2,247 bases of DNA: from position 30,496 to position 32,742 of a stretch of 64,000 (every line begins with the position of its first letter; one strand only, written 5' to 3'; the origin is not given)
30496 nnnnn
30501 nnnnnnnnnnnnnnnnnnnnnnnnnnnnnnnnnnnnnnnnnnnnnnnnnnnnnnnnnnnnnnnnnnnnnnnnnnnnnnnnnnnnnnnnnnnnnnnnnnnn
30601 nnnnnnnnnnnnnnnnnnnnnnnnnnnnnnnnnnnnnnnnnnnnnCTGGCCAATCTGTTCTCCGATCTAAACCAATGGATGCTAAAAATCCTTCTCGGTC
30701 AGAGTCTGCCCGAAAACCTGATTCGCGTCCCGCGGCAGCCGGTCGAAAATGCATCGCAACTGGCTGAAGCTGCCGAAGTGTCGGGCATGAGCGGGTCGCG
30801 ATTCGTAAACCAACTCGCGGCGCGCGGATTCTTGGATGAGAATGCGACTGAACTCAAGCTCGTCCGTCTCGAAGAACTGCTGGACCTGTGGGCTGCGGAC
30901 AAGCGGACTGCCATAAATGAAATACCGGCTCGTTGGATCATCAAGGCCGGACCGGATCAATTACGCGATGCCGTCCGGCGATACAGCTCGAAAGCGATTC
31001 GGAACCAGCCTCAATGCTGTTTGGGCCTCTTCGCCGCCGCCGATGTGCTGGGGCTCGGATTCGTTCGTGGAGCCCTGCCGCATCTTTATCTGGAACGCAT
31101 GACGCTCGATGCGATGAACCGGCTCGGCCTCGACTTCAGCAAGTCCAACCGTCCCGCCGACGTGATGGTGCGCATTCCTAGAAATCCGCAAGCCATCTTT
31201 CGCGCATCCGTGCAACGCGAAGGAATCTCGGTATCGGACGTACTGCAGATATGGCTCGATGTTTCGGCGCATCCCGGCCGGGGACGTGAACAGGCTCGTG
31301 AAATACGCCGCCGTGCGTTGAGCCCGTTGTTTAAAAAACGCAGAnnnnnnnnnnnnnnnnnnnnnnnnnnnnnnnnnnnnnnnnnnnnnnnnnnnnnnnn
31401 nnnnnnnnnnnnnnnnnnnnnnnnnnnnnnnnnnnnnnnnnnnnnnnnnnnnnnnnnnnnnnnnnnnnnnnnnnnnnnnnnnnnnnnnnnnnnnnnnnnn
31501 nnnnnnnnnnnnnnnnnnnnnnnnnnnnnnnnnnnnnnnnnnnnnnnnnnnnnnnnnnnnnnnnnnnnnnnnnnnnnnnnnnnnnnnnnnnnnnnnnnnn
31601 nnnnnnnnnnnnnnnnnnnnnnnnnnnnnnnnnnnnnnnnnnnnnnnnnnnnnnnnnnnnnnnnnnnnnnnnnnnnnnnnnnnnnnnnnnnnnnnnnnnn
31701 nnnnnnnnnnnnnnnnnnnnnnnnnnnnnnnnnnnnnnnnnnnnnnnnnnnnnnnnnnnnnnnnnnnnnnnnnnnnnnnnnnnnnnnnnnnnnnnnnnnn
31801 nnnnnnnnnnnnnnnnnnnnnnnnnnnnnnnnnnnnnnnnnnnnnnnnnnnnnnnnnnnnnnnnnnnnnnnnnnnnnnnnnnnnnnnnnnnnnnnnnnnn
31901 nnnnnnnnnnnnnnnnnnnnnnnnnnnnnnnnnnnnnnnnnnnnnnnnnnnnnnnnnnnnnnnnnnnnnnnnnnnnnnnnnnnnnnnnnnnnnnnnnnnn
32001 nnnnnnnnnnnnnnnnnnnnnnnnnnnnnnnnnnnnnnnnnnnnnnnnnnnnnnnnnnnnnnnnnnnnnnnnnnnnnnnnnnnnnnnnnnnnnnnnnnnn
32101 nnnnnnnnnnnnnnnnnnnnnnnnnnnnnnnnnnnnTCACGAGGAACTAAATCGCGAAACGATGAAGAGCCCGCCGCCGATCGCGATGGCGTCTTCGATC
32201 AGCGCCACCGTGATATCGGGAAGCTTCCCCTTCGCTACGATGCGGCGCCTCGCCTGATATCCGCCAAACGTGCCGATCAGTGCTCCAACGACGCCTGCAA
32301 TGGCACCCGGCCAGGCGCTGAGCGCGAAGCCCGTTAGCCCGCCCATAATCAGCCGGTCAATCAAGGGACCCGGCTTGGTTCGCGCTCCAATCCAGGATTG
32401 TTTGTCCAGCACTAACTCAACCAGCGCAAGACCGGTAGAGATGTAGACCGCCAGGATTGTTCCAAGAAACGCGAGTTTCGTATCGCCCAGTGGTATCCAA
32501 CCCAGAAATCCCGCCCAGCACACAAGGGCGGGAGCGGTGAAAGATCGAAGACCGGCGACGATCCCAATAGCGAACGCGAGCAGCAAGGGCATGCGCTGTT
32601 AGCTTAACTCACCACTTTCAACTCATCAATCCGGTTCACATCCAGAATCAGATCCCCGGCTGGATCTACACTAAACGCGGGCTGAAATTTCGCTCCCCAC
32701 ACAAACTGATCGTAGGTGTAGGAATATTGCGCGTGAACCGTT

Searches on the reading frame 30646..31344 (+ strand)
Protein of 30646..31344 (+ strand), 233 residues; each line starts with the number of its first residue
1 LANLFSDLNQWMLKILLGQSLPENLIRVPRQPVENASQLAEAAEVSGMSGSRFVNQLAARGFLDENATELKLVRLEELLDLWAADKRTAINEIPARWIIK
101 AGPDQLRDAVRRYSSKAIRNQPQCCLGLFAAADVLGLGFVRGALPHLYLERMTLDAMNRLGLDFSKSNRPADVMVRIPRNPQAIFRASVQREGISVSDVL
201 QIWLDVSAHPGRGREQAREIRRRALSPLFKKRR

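Call 53: predict_structure(alignment_id=A3)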
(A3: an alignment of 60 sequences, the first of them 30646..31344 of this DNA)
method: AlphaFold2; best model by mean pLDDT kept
length: 233 residues; sequences in the alignment: 60
mean_pLDDT: 91.2   pTM: 0.89
mean pLDDT of the five models: 91.2, 90.9, 90.0, 89.5, 88.7
residues with pLDDT >= 90: 183; 70-90: 41; 50-70: 8; < 50: 1
segments of 3 or more residues with pLDDT < 50: none
pLDDT, mean of each block of 10 residues (from residue 1): 86 97 97 96 97 96 92 95 81 91 92 81 94 92 91 91 86 93 96 95 90 89 93 50
secondary structure, 60 per line:
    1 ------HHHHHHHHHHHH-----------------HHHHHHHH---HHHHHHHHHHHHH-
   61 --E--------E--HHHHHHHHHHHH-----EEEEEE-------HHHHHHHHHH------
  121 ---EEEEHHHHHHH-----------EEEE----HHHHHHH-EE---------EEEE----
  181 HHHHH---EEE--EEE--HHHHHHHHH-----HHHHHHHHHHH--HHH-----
elements in order: H7-18 H36-43 H47-59 H75-86 E92-97 H105-114 E124-127 H128-134 E146-149 H154-160 E173-176 H181-185 E189-191 E194-196 H199-207 H213-223

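Call 56: fold_search(model_id=the predicted structure, library=pdb)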
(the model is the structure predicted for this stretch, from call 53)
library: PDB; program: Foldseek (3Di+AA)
matches with E <= 10: 923; with E <= 0.001: 0
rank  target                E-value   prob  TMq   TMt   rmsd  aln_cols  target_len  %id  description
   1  5trd_B                4.9e-02  0.33  0.21  0.22  16.0       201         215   13  Structure of RbkR (Riboflavin Kinase) from Thermoplasma acidophilum determined in complex with CTP and its cognate DNA (released 2016-11-23)
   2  5y6i_A                6.5e-02  0.75  0.18  0.18   8.7       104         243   21  Crystal structure of Pseudomonas aeruginosa HmgR (released 2018-08-15)
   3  2g7u_B                1.0e-01  0.69  0.22  0.20  10.5       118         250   14  2.3 A structure of putative catechol degradative operon regulator from Rhodococcus sp. RHA1 (released 2006-04-04)
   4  5trd_A                1.1e-01  0.23  0.18  0.19  14.9       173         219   16  Structure of RbkR (Riboflavin Kinase) from Thermoplasma acidophilum determined in complex with CTP and its cognate DNA (released 2016-11-23)
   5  4czd_D                1.5e-01  0.54  0.19  0.27  16.2       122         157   18  Sirohaem decarboxylase AhbA/B - an enzyme with structural homology to the Lrp/AsnC transcription factor family that is (released 2014-06-11)
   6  8har_A                1.6e-01  0.51  0.24  0.17  11.6       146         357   16  SAH-bound C-Methyltransferase Fur6 from Streptomyces sp. KO-3988 (released 2023-11-01)
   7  7pgj                  1.7e-01  0.82  0.21  0.16   6.2        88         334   18  Chimeric carminomycin-4-O-methyltransferase (DnrK) with regions from 10-decarboxylate TamK and 10-hydroxylase RdmB, toge (released 2022-08-24)
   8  2zcw                  1.9e-01  0.96  0.23  0.27   6.5        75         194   20  Crystal Structure of TTHA1359, a Transcriptional Regulator, CRP/FNR family from Thermus thermophilus HB8 (released 2007-12-04)
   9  7phf_A                2.0e-01  0.80  0.22  0.16   6.2        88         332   18  Chimeric carminomycin-4-O-methyltransferase (DnrK) with regions from 10-hydroxylase RdmB and 10-decarboxylase TamK (released 2022-09-07)
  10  7phf_D                2.0e-01  0.77  0.21  0.15   7.0        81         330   17  Chimeric carminomycin-4-O-methyltransferase (DnrK) with regions from 10-hydroxylase RdmB and 10-decarboxylase TamK (released 2022-09-07)
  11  2o0y_C                2.1e-01  0.20  0.21  0.19  16.3       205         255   16  Crystal structure of putative transcriptional regulator RHA1_ro06953 (IclR-family) from Rhodococcus sp. (released 2006-12-26)
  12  3r4k_A                2.2e-01  0.44  0.18  0.17   9.0       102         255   19  Crystal structure of a putative ICLR transcriptional regulator (TM1040_3717) from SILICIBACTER SP. TM1040 at 2.46 A re (released 2011-04-13)
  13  2g7u_A                2.3e-01  0.51  0.22  0.21   9.8       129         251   14  2.3 A structure of putative catechol degradative operon regulator from Rhodococcus sp. RHA1 (released 2006-04-04)
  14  9e6a_A                2.5e-01  0.66  0.22  0.21  10.7       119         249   18  Pseudomonas putida KT2440 IclR-type transcription factor (PP_2609) (released 2025-11-12)
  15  5eeg_B                2.6e-01  0.72  0.21  0.16   6.4        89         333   18  Crystal structure of carminomycin-4-O-methyltransferase DnrK in complex with tetrazole-SAH (released 2015-12-23)
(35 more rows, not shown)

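Call 98: fold_search(model_id=the predicted structure, library=viral)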
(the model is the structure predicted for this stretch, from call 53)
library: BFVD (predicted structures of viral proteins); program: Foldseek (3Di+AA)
matches with E <= 10: 419; with E <= 0.001: 0
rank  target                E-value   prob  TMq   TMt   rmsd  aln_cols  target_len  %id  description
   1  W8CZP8                8.0e-03  0.99  0.33  0.47  13.1       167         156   12  Uncharacterized protein [Erwinia phage PhiEaH1]
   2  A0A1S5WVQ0            3.4e-01  0.60  0.21  0.31   6.0        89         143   22  (no name in the UniProt tables at hand)
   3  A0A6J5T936            3.8e-01  0.54  0.23  0.45   5.8        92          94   16  Transcription regulator IclR, N-terminal [uncultured Caudovirales phage]
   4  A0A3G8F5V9            3.8e-01  0.47  0.19  0.39   7.8        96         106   14  (no name in the UniProt tables at hand)
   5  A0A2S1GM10            3.8e-01  0.20  0.20  0.22  16.4       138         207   14  Transcription factor MotA, activation domain [Erwinia phage Cronus]
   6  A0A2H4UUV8            4.5e-01  0.18  0.29  0.13  10.0       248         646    9  Putative poly(A) polymerase catalytic subunit [Bodo saltans virus]
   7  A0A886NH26            5.9e-01  0.06  0.22  0.13  20.2       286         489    9  (no name in the UniProt tables at hand)
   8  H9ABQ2                6.3e-01  0.47  0.23  0.38   9.7       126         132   17  ORF1 [Halogeometricum pleomorphic virus 1]
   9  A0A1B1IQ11            6.3e-01  0.25  0.21  0.20  12.0       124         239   15  (no name in the UniProt tables at hand)
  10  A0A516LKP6            6.6e-01  0.30  0.16  0.15   6.8        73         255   20  (no name in the UniProt tables at hand)
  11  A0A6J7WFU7            7.4e-01  0.84  0.21  0.70   2.6        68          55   15  HTH_ARSR domain containing protein [uncultured Caudovirales phage]
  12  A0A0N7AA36            7.4e-01  0.33  0.18  0.29   7.3        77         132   14  (no name in the UniProt tables at hand)
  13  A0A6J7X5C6            7.9e-01  0.38  0.22  0.25   5.7        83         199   12  Uncharacterized protein [uncultured Caudovirales phage]
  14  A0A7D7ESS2            8.3e-01  0.51  0.21  0.37   4.9        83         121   16  Uncharacterized protein [Pseudomonas phage Persinger]
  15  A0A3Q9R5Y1            8.3e-01  0.35  0.15  0.37   6.9        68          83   16  (no name in the UniProt tables at hand)
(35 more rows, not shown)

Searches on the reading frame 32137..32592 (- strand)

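Call 4: search_protein_families(library=pfam, proteins=[window:32137-32592:-], max_evalue=0.01)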
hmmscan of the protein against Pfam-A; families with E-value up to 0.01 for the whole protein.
window:32137-32592:- (151 aa): 1 family
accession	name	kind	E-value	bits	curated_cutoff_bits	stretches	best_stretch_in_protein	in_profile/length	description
PF13548.11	DUF4126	-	2.5e-07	31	27.5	1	3-144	1-151/175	Domain of unknown function (DUF4126)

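Call 5: search_protein_families(library=ncbifam, proteins=[window:32137-32592:-], max_evalue=0.01)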
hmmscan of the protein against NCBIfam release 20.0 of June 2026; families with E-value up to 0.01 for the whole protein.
window:32137-32592:- (151 aa): 0 families
